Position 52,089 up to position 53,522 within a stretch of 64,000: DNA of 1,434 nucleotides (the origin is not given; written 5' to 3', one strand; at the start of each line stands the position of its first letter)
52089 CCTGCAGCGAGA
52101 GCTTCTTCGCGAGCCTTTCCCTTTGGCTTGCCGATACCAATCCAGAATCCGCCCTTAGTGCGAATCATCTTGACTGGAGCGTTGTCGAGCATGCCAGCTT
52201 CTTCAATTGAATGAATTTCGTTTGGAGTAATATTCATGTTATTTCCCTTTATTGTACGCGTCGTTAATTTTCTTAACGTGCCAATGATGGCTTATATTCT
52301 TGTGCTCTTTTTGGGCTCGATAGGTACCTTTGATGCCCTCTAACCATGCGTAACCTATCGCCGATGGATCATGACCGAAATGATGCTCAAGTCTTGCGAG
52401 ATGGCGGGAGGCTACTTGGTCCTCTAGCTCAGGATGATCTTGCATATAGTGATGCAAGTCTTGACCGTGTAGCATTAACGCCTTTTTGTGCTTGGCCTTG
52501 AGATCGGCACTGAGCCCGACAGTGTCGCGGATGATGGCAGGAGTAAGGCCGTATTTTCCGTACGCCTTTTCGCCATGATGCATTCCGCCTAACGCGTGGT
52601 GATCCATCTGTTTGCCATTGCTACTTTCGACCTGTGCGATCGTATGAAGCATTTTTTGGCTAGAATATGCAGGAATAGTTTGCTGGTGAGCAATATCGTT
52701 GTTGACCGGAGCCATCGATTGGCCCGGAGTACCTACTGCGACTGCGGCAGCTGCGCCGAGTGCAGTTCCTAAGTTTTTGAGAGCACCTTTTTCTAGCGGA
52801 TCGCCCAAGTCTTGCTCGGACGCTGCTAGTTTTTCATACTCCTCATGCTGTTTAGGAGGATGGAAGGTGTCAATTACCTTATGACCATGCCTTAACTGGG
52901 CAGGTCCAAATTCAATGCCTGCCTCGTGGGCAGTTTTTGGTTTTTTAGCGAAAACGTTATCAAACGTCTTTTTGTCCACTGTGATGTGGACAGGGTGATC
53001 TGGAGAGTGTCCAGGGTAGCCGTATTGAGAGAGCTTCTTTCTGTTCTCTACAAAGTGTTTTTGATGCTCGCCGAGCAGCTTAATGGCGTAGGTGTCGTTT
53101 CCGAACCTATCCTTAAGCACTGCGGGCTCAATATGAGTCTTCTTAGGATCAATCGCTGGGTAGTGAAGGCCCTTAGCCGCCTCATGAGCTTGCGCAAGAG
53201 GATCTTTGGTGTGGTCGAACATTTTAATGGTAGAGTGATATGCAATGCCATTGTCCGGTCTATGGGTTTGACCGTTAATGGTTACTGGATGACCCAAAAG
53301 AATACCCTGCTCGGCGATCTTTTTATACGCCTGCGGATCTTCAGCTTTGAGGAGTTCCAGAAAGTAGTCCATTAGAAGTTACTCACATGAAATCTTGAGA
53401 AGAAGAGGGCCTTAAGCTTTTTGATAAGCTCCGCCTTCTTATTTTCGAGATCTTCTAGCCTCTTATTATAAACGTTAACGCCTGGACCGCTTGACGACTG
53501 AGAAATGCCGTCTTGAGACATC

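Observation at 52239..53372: Virion-module fusion of a 2H-phosphoesterase-like domain with a lytic-transglycosylase-like domain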

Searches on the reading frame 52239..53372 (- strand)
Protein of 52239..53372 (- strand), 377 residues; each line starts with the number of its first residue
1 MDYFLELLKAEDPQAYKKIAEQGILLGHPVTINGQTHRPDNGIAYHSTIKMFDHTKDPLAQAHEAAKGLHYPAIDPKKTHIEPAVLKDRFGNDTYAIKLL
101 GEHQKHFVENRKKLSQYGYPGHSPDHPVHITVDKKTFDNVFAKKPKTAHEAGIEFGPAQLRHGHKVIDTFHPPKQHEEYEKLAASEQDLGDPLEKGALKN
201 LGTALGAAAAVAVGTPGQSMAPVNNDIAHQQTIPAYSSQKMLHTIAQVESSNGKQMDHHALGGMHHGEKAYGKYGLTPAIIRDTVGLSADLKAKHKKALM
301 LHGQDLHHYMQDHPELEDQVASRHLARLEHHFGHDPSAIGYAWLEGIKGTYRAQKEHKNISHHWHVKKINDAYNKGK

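Call 3: search_protein_families(library=pfam, proteins=[window:52239-53372:-], max_evalue=1)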
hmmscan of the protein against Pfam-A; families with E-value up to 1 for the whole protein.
window:52239-53372:- (377 aa): 1 family
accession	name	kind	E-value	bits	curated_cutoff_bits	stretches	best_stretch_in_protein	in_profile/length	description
PF07497.18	Rho_RNA_bind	-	0.14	12.4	27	0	159-183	38-62/73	Rho termination factor, RNA-binding domain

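Call 4: search_protein_families(library=phrogs, proteins=[window:52239-53372:-], max_evalue=0.01)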
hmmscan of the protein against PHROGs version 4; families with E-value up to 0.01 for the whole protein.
window:52239-53372:- (377 aa): 1 family
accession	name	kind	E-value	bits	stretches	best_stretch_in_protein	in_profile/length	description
phrog_5644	-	unknown function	0.0092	16.8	0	220-268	28-78/125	-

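Call 5: search_solved_structures(query=window:52239-53372:-, max_evalue=10, show_alignments=3)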
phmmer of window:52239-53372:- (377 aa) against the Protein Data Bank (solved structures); distinct sequences matched with E-value up to 10: 3.
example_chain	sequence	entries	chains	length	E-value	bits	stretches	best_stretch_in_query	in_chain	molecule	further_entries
9fvs_A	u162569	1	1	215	0.54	13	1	307-350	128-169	heme oxygenase (biliverdin-producing)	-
1wnx_A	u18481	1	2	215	0.64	12.7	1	306-350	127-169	Heme oxygenase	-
8x6e_A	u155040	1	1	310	2.9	10.6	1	34-76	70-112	Protein TBF1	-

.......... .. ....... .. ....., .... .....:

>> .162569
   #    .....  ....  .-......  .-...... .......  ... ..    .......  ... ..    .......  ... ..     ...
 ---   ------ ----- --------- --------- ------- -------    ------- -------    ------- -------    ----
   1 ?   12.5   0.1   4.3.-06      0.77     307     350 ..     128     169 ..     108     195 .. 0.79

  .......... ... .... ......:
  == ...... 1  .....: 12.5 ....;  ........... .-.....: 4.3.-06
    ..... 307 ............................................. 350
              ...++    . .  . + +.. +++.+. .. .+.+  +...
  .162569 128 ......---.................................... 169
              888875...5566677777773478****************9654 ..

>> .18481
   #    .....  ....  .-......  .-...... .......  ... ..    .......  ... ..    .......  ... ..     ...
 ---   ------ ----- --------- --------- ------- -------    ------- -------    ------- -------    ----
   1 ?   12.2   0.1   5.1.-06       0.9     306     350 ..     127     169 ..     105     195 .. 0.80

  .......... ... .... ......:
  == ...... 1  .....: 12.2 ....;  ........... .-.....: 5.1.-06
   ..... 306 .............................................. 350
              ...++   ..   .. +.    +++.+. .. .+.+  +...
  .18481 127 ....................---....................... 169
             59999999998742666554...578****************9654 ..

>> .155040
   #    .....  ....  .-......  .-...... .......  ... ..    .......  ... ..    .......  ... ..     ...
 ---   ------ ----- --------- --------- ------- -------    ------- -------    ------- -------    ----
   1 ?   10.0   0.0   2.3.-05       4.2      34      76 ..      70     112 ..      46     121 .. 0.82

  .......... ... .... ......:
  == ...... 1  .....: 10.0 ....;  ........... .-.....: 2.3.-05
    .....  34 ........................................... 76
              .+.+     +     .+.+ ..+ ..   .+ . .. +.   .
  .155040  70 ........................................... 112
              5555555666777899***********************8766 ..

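Call 6: search_dna_similar(query=window:52239-53372:-, collection=phages, mode=protein, max_rows=30)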
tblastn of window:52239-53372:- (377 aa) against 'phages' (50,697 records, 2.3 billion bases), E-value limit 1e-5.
No match.

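Call 7: find_homologous_proteins(query=window:52239-53372:-)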
Query window:52239-53372:- (377 aa): 166 proteins with E <= 0.001 among 4228 candidates; the best 120 are listed.
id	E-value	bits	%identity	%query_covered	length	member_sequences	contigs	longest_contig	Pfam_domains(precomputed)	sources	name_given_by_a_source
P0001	6.8e-254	860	100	100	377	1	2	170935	-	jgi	jgi:hypothetical protein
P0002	3.5e-125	437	54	98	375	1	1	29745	-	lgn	-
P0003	2.0e-123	431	56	99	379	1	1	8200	-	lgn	-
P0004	4.5e-123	430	55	99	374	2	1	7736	-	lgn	-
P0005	1.1e-122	428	56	99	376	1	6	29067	-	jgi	jgi:hypothetical protein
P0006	4.7e-120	420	56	100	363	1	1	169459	-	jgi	jgi:hypothetical protein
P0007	7.4e-120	419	56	99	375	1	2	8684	-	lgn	-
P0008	6.1e-119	416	54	99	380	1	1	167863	-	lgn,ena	-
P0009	9.3e-119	415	54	99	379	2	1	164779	-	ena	-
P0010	5.2e-118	413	53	99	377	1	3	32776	-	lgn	-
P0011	6.3e-117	409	54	98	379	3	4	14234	-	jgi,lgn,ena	-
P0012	8.8e-117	409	54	100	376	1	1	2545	-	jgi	jgi:hypothetical protein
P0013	3.9e-116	407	50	100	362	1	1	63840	-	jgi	jgi:hypothetical protein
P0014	4.1e-115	403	52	99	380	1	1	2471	-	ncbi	-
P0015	6.5e-115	403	52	99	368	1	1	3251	-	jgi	-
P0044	5.8e-93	331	46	97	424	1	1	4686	PF01464.26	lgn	-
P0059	5.7e-86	308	45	99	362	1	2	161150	-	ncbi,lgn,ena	-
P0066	1.7e-84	303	47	98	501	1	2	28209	-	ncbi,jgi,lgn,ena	jgi:hypothetical protein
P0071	2.0e-83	299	43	54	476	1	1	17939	-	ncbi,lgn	-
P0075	2.3e-82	296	42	99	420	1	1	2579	PF01464.26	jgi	-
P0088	7.1e-80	287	42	98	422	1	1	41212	-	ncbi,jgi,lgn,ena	jgi:hypothetical protein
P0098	1.3e-76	277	53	49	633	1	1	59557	-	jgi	jgi:hypothetical protein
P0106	7.5e-75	271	43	97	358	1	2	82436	PF01464.26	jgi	-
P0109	1.8e-73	266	41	97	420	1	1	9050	-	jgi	jgi:2'-5' RNA ligase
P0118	8.3e-68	248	44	88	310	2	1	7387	-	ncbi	-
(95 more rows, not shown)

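Call 9: search_solved_structures(query=A1, max_evalue=10, show_alignments=4)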
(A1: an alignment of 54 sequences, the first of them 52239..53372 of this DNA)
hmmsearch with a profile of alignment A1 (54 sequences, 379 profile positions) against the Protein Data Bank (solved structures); distinct sequences matched with E-value up to 10: 1.
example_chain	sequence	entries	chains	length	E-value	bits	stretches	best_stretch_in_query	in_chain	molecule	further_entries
8x6f_G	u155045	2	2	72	0.15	14.6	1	51-116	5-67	DNA-directed RNA polymerase subunit epsilon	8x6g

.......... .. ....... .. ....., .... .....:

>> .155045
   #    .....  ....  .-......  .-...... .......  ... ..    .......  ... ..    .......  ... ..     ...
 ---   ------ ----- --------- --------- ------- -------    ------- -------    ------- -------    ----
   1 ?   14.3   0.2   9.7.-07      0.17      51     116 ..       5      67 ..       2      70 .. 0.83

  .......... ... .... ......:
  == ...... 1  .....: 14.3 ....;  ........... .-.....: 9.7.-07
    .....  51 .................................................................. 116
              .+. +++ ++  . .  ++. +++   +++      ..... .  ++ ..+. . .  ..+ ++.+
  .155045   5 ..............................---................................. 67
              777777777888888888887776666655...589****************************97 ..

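Call 10: search_protein_families(library=pfam, alignment_id=A1, max_evalue=0.1)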
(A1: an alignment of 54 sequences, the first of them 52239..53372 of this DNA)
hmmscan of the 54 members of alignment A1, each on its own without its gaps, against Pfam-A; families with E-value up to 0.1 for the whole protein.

A. member 1, window:52239-53372:- (377 aa): 0 families

B. families by the number of members that match (of 54 scanned): 12 families
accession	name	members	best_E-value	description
PF01464.25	SLT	21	1.5e-05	Transglycosylase SLT domain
PF23474.1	Acb1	2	0.025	Anti-CBASS protein Acb1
PF12773.13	DZR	2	0.092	Double zinc ribbon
PF13563.12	2_5_RNA_ligase2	1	0.0061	2'-5' RNA ligase superfamily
PF20608.4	Phage_tube_C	1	0.0092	Phage tail tube protein C-terminal domain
PF23124.1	Xre_MbcA_ParS-like_N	1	0.016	Antitoxin Xre/MbcA/ParS-like, N-terminal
PF04879.21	Molybdop_Fe4S4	1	0.032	Molybdopterin oxidoreductase Fe4S4 domain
PF22872.1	DUF7018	1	0.039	Domain of unknown function (DUF7018)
PF11016.13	DUF2854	1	0.05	Protein of unknown function (DUF2854)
PF14053.11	DUF4248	1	0.063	Domain of unknown function (DUF4248)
PF06374.16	NDUF_C2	1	0.082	NADH-ubiquinone oxidoreductase subunit b14.5b (NDUFC2)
PF07319.16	DnaI_N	1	0.097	Primosomal protein DnaI N-terminus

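Call 20: predict_structure(alignment_id=A1)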
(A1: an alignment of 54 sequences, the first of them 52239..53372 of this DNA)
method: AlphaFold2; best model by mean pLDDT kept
length: 377 residues; sequences in the alignment: 54
mean_pLDDT: 85.3   pTM: 0.50
mean pLDDT of the five models: 85.3, 85.0, 84.7, 84.6, 83.6
residues with pLDDT >= 90: 263; 70-90: 44; 50-70: 20; < 50: 50
segments of 3 or more residues with pLDDT < 50: 1-8, 188-221, 223-230
pLDDT, mean of each block of 10 residues (from residue 1): 50 87 96 97 96 95 96 97 92 95 95 91 87 97 98 98 96 67 50 43 39 39 46 84 95 84 78 95 97 98 94 97 98 98 96 97 96 86
secondary structure, 60 per line:
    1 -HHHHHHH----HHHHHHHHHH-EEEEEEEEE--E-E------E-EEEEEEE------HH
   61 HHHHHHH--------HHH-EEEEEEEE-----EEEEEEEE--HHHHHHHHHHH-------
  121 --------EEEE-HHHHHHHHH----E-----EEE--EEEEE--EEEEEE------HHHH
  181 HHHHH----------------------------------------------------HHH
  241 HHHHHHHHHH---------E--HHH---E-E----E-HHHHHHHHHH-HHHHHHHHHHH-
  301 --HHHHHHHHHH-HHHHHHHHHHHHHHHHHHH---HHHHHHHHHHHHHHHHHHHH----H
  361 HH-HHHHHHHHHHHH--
elements in order: H2-8 H13-22 E24-32 E46-52 H59-67 E80-87 E93-100 H103-113 E129-132 H134-142 E153-155 E158-162 E165-170 H177-185 H238-250 H278-287 H289-299 H303-312 H314-332 H336-355 H364-375

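Call 25: fold_search(model_id=the predicted structure, library=pdb)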
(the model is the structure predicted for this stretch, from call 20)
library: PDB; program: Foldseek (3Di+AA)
matches with E <= 10: 281; with E <= 0.001: 0
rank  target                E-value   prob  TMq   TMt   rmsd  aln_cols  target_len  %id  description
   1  6pfq_A                2.0e-03  1.00  0.27  0.42   7.3       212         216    8  Structure of Kluyveromyces marxianus Usb1 (released 2019-12-11)
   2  6pgl_A                2.2e-03  1.00  0.27  0.43   7.3       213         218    8  Structure of Kluyveromyces marxianus Usb1 with uridine monophosphate (released 2019-12-11)
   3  6pgl_B                3.3e-03  1.00  0.26  0.42   7.7       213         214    9  Structure of Kluyveromyces marxianus Usb1 with uridine monophosphate (released 2019-12-11)
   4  6pfq_C                3.7e-03  1.00  0.27  0.43   7.4       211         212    8  Structure of Kluyveromyces marxianus Usb1 (released 2019-12-11)
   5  6pgl_C                5.8e-03  0.99  0.24  0.39   8.0       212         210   10  Structure of Kluyveromyces marxianus Usb1 with uridine monophosphate (released 2019-12-11)
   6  9q2g                  7.6e-03  0.99  0.22  0.43   6.3       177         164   14  Phosphodiesterase from Burkholderia phage BCSR5 in the closed lid conformation (released 2025-11-05)
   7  6pfq_B                1.5e-02  1.00  0.28  0.44   6.3       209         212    7  Structure of Kluyveromyces marxianus Usb1 (released 2019-12-11)
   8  9q2y_B                2.0e-02  0.97  0.21  0.43   8.1       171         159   14  Phosphodiesterase from Burkholderia phage BCSR5 in the open lid conformation (released 2025-11-05)
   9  9q2y_A                4.2e-02  0.90  0.21  0.42   8.0       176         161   15  Phosphodiesterase from Burkholderia phage BCSR5 in the open lid conformation (released 2025-11-05)
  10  5h7e                  9.0e-02  0.90  0.24  0.45   7.6       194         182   13  Crystal Structure of native drCPDase (released 2017-09-27)
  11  7t27                  1.1e-01  0.80  0.19  0.42   6.1       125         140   11  Structure of phage FBB1 anti-CBASS nuclease Acb1-3'3'-cGAMP complex in post reaction state (released 2022-04-20)
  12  6fbt_A                2.0e-01  0.99  0.25  0.16   4.6       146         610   13  The X-ray Structure of Lytic Transglycosylase Slt from Pseudomonas aeruginosa in complex with the reaction product NAG (released 2018-04-18)
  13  7t26                  2.3e-01  0.60  0.18  0.40   6.2       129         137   12  Structure of phage FBB1 anti-CBASS nuclease Acb1 in apo state (released 2022-04-20)
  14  2dqa_A                4.7e-01  0.66  0.20  0.50   6.3       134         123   13  Crystal Structure of Tapes japonica Lysozyme (released 2007-06-12)
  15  3cgm                  6.8e-01  0.04  0.09  0.17  16.2       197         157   12  Crystal structure of thermophilic SlyD (released 2009-03-10)
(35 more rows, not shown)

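Call 36: search_protein_representatives(alignment_id=A1)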
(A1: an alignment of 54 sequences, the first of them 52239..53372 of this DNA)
Query: 54 sequences, 379 profile positions. Proteins with E-value up to 0.001 (for the whole library): 1070; up to 1e-10: 692; up to 1e-30: 191. The best 150 are listed.
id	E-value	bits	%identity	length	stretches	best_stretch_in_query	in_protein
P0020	5.9e-166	568.9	-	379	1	4-379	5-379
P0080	3.6e-156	536.7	-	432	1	12-378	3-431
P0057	2.2e-154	530.8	-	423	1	5-379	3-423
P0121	1.5e-152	524.8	-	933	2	11-189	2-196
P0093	5.7e-152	522.8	-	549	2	4-218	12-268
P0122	1.9e-151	521.1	-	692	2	5-178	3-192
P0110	6.6e-149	512.8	-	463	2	4-373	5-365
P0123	2.2e-146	504.5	-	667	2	11-200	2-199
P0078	3.4e-146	503.8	-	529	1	5-379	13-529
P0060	1.2e-142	492.2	-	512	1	3-378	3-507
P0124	1.7e-142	491.7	-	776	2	178-378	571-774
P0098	2.8e-142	490.9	-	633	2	3-187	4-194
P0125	3.1e-142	490.8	-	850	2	1-195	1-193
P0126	1.8e-139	481.7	-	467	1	1-379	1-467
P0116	5.2e-139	480.2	-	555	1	7-379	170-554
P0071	2.1e-134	465.0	-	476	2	148-377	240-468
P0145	1.6e-84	300.8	-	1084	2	13-170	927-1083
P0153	7.0e-79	282.3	-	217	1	1-199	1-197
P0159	6.4e-75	269.2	-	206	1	183-379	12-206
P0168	2.3e-66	241.1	-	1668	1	5-202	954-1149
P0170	4.2e-61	223.8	-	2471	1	166-377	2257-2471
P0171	7.1e-61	223.0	-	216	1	4-184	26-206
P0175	1.2e-58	215.7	-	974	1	8-194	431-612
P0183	1.3e-53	199.2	-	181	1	12-173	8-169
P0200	4.3e-50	187.5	-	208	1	190-378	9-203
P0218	5.4e-46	174.1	-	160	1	14-171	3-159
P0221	1.8e-45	172.3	-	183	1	14-172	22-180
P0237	4.7e-42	161.1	-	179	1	14-174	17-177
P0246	4.1e-40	154.7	-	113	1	7-112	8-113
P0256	1.4e-38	149.6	-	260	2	15-174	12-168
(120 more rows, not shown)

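Call 37: search_protein_families(library=pfam, proteins=[P0121, P0124, P0125, P0145, P0168, P0170, P0175], max_evalue=0.001)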
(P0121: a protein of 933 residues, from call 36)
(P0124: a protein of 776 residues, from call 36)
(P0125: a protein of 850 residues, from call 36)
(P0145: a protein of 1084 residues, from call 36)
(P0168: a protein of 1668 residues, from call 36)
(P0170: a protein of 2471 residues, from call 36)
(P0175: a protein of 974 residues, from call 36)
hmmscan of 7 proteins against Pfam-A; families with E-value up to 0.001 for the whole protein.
P0121 (933 aa): 2 families
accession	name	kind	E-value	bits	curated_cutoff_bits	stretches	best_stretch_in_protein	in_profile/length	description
PF09359.15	VTC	-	6.2e-35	121.3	23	1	225-472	1-231/235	VTC domain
PF00293.34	NUDIX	-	9.1e-18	65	21.1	1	612-718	4-116/134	NUDIX domain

P0124 (776 aa): 0 families

P0125 (850 aa): 0 families

P0145 (1084 aa): 0 families

P0168 (1668 aa): 2 families
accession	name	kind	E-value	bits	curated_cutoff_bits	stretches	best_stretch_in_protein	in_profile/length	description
PF00583.31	Acetyltransf_1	-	1.4e-07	32.2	20.7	1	850-936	27-113/116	Acetyltransferase (GNAT) family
PF13508.13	Acetyltransf_7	-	4.1e-05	24.3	27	0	407-472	8-67/84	Acetyltransferase (GNAT) domain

P0170 (2471 aa): 1 family
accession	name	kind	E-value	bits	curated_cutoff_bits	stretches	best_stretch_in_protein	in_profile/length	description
PF00454.33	PI3_PI4_kinase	-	4.9e-09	36.9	27.1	1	2135-2185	133-186/241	Phosphatidylinositol 3- and 4-kinase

P0175 (974 aa): 1 family
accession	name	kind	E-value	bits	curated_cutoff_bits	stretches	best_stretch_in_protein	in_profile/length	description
PF09359.15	VTC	-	6.3e-38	131.1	23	1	632-879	1-231/235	VTC domain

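Call 38: search_protein_families(library=pfam, proteins=[P0183, P0218, P0221, P0237, P0153, P0171, P0246, P0256], max_evalue=0.05)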
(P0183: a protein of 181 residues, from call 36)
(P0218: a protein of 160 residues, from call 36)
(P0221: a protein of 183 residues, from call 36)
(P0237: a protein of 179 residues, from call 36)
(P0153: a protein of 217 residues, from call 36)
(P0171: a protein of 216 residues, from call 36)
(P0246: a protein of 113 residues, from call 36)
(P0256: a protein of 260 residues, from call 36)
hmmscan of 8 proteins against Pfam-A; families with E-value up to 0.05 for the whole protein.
P0183 (181 aa): 0 families

P0218 (160 aa): 0 families

P0221 (183 aa): 0 families

P0237 (179 aa): 1 family
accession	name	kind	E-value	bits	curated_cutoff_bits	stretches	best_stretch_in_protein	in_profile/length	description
PF22923.1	KIF2A-like_1st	-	0.017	15.2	27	1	42-58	14-30/55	Kinesin-like protein KIF2A-like, N-terminal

P0153 (217 aa): 0 families

P0171 (216 aa): 0 families

P0246 (113 aa): 0 families

P0256 (260 aa): 1 family
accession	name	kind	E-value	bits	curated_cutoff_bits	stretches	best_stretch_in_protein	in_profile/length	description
PF02900.23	LigB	-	0.039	13.5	26.3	0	92-162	56-126/269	Catalytic LigB subunit of aromatic ring-opening dioxygenase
